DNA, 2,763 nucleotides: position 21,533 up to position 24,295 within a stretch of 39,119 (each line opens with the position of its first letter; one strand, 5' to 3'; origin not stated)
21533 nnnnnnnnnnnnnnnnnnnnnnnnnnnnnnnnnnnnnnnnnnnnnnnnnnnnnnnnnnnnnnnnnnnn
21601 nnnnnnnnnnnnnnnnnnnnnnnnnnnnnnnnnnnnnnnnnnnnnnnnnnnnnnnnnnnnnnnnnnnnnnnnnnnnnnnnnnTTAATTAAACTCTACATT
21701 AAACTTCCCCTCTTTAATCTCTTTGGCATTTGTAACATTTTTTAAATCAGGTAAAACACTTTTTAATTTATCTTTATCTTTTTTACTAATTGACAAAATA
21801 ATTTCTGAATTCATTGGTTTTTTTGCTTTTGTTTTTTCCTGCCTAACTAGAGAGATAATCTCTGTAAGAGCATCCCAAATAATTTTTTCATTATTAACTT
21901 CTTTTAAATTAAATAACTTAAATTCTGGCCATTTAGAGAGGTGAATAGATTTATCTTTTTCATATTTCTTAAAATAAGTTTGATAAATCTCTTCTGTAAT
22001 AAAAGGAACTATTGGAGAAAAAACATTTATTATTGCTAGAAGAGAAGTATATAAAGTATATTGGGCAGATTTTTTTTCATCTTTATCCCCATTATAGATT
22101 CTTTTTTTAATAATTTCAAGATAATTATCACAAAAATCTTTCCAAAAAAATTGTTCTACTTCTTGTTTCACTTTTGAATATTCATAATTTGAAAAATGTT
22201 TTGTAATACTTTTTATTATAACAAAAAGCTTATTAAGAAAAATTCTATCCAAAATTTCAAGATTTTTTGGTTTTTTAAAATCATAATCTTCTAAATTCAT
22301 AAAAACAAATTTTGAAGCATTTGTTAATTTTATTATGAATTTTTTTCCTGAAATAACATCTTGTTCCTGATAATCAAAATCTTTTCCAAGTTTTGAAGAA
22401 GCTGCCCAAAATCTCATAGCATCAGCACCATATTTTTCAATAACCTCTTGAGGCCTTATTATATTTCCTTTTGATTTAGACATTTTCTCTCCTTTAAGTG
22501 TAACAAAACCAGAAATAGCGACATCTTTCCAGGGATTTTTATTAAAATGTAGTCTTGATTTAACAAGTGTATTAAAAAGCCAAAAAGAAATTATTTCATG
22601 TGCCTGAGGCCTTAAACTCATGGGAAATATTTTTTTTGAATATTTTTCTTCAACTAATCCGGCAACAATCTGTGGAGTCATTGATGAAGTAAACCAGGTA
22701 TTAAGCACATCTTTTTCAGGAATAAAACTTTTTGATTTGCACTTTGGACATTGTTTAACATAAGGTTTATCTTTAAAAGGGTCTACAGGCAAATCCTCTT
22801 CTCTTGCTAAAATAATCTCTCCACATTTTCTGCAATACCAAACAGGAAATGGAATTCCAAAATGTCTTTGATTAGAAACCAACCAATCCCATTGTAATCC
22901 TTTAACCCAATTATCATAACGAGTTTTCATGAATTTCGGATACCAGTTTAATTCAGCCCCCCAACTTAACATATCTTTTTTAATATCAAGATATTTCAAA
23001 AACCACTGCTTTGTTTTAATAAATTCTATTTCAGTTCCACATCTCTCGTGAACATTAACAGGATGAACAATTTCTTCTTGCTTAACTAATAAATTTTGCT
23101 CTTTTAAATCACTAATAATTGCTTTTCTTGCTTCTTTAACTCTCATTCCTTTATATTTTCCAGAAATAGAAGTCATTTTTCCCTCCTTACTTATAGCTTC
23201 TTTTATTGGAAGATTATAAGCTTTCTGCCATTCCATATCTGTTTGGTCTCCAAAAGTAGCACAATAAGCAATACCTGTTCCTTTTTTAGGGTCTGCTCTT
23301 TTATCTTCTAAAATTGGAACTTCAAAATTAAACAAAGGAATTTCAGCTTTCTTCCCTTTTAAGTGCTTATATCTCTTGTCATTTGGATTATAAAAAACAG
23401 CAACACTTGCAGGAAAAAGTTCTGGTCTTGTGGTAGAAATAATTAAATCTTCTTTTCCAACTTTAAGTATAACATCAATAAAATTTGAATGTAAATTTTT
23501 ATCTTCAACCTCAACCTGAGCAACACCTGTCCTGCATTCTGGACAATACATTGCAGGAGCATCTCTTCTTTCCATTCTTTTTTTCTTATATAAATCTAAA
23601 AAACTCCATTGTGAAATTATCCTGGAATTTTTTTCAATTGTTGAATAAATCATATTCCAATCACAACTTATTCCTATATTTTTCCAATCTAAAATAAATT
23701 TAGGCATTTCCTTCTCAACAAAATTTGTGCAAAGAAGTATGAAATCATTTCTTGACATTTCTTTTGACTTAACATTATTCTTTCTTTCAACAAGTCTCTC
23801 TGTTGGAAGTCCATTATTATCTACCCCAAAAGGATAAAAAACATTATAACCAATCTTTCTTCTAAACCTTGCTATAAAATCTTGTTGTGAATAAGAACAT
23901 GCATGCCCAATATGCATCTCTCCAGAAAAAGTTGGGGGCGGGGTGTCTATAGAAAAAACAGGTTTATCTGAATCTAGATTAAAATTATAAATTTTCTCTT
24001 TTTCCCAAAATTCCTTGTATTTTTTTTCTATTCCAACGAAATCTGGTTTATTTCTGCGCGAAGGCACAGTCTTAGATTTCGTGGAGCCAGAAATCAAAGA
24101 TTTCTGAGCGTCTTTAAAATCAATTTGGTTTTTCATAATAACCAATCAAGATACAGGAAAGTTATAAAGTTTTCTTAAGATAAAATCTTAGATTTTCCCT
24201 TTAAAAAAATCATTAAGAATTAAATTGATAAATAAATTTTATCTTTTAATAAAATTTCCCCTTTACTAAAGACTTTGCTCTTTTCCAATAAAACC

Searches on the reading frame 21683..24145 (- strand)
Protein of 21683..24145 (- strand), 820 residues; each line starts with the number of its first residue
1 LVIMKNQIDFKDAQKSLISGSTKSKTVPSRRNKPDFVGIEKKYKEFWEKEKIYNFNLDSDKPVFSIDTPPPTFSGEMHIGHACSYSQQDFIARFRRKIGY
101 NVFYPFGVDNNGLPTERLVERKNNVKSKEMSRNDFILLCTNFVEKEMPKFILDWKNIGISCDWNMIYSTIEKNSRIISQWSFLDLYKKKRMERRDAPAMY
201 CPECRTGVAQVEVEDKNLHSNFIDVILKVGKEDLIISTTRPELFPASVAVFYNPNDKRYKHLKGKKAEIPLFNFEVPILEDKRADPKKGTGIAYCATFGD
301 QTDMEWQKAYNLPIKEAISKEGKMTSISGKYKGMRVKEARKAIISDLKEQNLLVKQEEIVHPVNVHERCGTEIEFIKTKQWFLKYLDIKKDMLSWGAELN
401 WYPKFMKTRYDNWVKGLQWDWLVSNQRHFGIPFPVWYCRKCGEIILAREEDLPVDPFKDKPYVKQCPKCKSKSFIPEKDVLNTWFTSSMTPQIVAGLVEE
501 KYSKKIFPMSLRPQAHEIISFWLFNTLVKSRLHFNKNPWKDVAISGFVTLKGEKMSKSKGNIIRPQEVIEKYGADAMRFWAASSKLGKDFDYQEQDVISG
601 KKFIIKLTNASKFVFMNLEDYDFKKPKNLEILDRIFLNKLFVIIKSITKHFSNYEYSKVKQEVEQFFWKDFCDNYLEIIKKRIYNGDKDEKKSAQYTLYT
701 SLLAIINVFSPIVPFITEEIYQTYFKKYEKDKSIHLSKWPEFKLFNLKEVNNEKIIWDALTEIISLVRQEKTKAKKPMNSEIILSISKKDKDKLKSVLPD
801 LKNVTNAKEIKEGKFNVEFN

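Call 33: search_protein_families(library=pfam, proteins=[window:21683-24145:-], max_evalue=0.001)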
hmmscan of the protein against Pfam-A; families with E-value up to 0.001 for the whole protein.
window:21683-24145:- (820 aa): 5 families
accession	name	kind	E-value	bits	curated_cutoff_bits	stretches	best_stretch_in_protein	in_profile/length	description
PF00133.28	tRNA-synt_1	-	1.5e-79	268.2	22.7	1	44-591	3-412/414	tRNA synthetases class I (I, L, M and V)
PF08264.19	Anticodon_1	-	1e-35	123.3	25.1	1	633-782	1-144/148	Anticodon-binding domain of tRNA ligase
PF09334.17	tRNA-synt_1g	-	3.8e-27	95.5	20.1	2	66-213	3-135/391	tRNA synthetases class I (M)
PF01406.26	tRNA-synt_1e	-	6.1e-11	42.7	27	1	527-597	226-296/301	tRNA synthetases class I (C) catalytic domain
PF01921.24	tRNA-synt_1f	-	8.5e-05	22.1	27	0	547-596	274-324/360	tRNA synthetases class I (K)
